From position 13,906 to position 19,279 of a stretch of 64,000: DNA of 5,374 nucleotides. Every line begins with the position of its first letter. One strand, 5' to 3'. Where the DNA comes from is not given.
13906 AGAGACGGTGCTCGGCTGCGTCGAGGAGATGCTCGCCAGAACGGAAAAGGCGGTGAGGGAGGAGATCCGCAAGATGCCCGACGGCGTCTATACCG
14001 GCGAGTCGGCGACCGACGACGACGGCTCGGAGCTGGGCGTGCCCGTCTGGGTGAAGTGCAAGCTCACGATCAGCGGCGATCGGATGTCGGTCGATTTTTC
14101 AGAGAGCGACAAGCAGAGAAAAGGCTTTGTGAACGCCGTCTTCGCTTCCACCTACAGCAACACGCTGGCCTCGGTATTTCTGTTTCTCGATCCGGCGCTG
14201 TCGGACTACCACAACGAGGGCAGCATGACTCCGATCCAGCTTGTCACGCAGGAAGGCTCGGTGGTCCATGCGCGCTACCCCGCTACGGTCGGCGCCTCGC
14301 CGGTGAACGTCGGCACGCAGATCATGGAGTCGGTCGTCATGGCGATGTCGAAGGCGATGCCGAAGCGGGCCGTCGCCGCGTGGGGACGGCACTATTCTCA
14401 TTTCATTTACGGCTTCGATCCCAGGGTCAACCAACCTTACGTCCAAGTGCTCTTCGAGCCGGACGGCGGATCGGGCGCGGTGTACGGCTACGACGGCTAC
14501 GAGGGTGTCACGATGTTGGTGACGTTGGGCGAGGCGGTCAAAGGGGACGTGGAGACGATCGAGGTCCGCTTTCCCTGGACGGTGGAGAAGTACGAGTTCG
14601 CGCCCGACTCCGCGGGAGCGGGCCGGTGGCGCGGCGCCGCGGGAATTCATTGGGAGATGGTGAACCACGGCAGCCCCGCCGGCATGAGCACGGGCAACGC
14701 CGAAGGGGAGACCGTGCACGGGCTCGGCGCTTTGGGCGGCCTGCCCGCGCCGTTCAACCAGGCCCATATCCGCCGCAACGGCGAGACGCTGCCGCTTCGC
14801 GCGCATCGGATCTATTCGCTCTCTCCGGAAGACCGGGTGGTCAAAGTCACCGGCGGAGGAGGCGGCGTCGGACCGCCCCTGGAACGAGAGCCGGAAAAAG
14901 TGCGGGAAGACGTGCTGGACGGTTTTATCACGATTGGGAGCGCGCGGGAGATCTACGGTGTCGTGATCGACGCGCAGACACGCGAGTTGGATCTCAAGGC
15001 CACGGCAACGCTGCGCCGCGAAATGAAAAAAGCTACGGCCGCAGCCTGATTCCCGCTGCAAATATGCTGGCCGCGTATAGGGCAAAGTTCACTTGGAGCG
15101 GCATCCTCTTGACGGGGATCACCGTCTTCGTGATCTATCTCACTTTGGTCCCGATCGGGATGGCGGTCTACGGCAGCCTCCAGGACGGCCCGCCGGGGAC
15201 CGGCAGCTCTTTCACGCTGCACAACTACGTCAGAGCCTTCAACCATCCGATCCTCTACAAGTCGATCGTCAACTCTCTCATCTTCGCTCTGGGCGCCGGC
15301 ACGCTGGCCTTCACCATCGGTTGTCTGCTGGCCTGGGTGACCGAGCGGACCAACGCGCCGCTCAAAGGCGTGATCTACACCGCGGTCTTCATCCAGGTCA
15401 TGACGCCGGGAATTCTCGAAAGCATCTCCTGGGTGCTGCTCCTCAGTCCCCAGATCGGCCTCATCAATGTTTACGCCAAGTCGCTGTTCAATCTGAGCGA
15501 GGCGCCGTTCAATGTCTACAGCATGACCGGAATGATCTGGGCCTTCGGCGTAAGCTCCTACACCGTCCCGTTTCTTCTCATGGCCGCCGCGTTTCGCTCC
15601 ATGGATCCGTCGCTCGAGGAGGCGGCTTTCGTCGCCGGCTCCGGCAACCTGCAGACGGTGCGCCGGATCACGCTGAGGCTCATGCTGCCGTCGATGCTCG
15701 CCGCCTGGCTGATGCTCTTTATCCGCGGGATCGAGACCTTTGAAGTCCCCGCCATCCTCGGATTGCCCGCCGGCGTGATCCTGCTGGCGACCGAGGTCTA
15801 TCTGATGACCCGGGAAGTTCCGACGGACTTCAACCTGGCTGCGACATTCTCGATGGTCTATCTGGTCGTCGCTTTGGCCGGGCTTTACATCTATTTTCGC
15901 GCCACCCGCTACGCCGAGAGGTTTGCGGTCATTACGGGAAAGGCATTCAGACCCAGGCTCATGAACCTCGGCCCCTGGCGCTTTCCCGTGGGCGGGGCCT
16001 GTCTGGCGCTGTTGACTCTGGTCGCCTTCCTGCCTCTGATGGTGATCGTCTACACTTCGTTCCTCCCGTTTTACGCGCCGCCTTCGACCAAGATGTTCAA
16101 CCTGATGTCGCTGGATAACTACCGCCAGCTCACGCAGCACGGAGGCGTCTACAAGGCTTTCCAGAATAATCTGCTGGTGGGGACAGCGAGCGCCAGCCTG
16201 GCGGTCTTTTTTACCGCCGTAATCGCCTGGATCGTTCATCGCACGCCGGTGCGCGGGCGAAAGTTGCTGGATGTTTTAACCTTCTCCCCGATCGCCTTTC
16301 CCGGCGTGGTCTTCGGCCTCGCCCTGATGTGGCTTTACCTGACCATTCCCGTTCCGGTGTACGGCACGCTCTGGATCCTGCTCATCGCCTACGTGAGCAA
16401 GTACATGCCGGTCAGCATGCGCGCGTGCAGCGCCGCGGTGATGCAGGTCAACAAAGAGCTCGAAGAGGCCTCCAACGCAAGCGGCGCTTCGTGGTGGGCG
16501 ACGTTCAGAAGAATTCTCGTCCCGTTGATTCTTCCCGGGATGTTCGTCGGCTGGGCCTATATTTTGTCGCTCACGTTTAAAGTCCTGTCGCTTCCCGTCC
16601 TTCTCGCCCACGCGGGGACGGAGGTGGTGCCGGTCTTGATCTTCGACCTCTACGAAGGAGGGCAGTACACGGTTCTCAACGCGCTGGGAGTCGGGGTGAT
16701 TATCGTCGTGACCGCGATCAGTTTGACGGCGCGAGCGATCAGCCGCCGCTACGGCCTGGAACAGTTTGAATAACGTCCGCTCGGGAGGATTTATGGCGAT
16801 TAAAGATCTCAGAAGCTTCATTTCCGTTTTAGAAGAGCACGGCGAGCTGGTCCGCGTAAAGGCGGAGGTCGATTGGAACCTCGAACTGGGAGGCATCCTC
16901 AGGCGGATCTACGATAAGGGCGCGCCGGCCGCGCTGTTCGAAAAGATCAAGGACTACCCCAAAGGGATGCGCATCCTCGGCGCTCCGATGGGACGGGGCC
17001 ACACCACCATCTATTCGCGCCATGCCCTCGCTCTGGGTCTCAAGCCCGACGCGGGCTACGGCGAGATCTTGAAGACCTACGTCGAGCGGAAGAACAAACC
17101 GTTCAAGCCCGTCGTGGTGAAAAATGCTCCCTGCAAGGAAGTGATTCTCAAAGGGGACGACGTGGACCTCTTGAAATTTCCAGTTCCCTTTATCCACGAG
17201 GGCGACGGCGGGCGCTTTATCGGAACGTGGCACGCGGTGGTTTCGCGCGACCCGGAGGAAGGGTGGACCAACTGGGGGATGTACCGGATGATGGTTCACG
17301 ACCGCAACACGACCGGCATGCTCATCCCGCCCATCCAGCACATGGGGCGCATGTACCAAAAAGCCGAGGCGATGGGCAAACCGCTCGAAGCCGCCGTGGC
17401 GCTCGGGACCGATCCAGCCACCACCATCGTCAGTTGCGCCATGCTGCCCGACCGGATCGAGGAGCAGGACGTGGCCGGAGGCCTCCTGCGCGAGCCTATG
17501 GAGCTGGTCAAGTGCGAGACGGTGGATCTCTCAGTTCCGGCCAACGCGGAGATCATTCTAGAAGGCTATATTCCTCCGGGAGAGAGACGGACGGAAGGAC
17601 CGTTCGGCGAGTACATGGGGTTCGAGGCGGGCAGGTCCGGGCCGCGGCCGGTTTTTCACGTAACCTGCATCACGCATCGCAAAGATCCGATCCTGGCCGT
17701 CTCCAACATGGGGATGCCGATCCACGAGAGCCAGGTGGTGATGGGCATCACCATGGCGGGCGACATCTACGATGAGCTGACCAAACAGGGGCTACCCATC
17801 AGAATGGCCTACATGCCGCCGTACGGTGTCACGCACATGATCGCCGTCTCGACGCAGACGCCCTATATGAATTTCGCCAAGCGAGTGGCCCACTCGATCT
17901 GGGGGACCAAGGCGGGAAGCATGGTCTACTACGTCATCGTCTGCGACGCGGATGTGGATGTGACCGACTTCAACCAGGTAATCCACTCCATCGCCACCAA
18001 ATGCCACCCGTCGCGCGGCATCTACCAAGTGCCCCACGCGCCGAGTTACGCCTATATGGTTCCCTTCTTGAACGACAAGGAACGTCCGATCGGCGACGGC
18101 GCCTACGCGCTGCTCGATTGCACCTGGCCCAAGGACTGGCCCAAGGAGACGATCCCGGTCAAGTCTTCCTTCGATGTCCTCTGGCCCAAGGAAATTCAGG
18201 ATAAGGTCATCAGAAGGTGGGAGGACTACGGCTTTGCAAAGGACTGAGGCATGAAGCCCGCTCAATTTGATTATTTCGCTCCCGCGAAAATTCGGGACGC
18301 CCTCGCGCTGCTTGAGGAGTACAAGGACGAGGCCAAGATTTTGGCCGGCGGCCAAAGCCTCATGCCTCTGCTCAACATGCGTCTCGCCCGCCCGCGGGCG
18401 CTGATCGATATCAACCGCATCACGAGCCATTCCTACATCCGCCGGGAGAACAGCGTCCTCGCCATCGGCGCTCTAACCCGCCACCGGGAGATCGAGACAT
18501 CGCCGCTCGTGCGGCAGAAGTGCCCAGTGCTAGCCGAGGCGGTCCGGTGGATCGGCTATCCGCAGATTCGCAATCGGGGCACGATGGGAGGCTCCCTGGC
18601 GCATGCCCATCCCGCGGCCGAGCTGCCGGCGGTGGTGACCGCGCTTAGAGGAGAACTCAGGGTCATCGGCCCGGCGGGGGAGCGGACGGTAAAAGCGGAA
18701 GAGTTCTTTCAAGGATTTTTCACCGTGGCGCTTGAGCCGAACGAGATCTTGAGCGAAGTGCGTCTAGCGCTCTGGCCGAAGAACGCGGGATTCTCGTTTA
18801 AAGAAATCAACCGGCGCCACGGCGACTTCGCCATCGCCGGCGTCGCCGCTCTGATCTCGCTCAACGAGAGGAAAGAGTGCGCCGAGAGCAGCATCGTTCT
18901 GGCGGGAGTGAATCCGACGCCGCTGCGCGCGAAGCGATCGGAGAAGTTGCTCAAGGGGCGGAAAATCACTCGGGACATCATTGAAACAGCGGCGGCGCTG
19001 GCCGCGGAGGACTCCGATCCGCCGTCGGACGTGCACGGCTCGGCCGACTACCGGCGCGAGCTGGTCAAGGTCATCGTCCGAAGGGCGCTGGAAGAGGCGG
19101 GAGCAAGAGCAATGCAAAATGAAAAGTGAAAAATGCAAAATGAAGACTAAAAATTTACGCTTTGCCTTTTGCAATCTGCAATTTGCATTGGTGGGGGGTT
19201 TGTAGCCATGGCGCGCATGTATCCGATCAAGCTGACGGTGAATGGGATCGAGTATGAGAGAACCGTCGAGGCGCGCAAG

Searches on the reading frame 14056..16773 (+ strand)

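Call 17: search_protein_families(library=pfam, proteins=[window:14056-16773:+])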
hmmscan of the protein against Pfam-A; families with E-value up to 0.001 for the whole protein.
window:14056-16773:+ (905 aa): 1 family
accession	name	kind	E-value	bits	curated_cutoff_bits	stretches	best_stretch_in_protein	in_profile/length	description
PF00528.27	BPD_transp_1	-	3.5e-16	59.9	26.4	2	728-896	9-175/184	Binding-protein-dependent transport system inner membrane component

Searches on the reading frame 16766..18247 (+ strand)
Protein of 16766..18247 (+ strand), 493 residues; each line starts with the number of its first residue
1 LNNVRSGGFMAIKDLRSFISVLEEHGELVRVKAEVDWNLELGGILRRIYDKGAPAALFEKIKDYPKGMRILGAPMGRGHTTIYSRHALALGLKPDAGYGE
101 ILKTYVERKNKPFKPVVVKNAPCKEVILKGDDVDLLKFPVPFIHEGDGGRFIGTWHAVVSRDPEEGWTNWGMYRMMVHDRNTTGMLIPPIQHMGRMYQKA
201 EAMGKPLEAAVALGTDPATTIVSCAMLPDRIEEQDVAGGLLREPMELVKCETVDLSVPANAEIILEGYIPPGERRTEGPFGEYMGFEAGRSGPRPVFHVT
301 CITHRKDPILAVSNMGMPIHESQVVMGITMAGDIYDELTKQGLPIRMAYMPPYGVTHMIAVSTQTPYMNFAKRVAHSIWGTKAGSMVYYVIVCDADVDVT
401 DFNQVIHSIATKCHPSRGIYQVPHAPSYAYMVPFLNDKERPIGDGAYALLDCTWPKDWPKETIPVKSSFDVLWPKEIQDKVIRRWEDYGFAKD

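Call 5: search_protein_families(library=pfam, proteins=[window:16766-18247:+])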
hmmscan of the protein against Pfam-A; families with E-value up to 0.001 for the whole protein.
window:16766-18247:+ (493 aa): 3 families
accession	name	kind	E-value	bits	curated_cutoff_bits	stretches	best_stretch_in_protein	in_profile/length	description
PF01977.22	UbiD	-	9.8e-75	250.7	23.3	1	118-316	5-204/206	3-octaprenyl-4-hydroxybenzoate carboxy-lyase Rift-related domain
PF20696.2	UbiD_C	-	3.3e-22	79.3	24.2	1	324-427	2-107/127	3-octaprenyl-4-hydroxybenzoate carboxy-lyase C-terminal domain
PF20695.2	UbiD_N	-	8.4e-19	67.9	24.3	1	19-103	1-76/78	3-octaprenyl-4-hydroxybenzoate carboxy-lyase N-terminal domain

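Call 6: search_protein_families(library=ncbifam, proteins=[window:16766-18247:+])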
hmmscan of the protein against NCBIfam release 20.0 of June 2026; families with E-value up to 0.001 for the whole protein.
window:16766-18247:+ (493 aa): 7 families
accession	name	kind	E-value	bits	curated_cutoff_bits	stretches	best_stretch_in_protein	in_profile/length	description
TIGR02723.1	phenyl_P_alpha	equivalog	1.2e-112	377.1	564.6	1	11-491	6-482/485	phenylphosphate carboxylase subunit alpha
TIGR00148.1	TIGR00148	subfamily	1.1e-108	363.8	244.85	1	15-427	1-415/438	UbiD family decarboxylase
NF041219.1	BagN_FevL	exception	1.9e-87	293.9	1000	1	8-487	13-502/502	bagremycin/ferroverdin biosynthesis UbiD family decarboxylase BagN/FevL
NF041204.1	VdcC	exception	2.4e-85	286.7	650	1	12-457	1-440/467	non-oxidative hydroxyarylic acid decarboxylases subunit C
TIGR03701.1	mena_SCO4490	equivalog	1.4e-80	271.2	495.9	1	17-419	1-411/433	menaquinone biosynthesis decarboxylase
NF008175.0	PRK10922.1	equivalog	1.4e-66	225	788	1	10-462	4-463/497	4-hydroxy-3-polyprenylbenzoate decarboxylase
TIGR02724.1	phenyl_P_beta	equivalog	1.7e-62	211.3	468.95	1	14-490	2-471/472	phenylphosphate carboxylase subunit beta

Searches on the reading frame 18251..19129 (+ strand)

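Call 17: search_protein_families(library=pfam, proteins=[window:18251-19129:+])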
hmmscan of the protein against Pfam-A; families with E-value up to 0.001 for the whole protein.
window:18251-19129:+ (292 aa): 2 families
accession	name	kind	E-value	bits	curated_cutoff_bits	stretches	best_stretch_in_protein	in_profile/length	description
PF00941.27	FAD_binding_5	-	1.5e-48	165.3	27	1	5-172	2-167/170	FAD binding domain in molybdopterin dehydrogenase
PF03450.22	CO_deh_flav_C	-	2.4e-27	95.5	25.5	1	182-283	2-102/102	CO dehydrogenase flavoprotein C-terminal domain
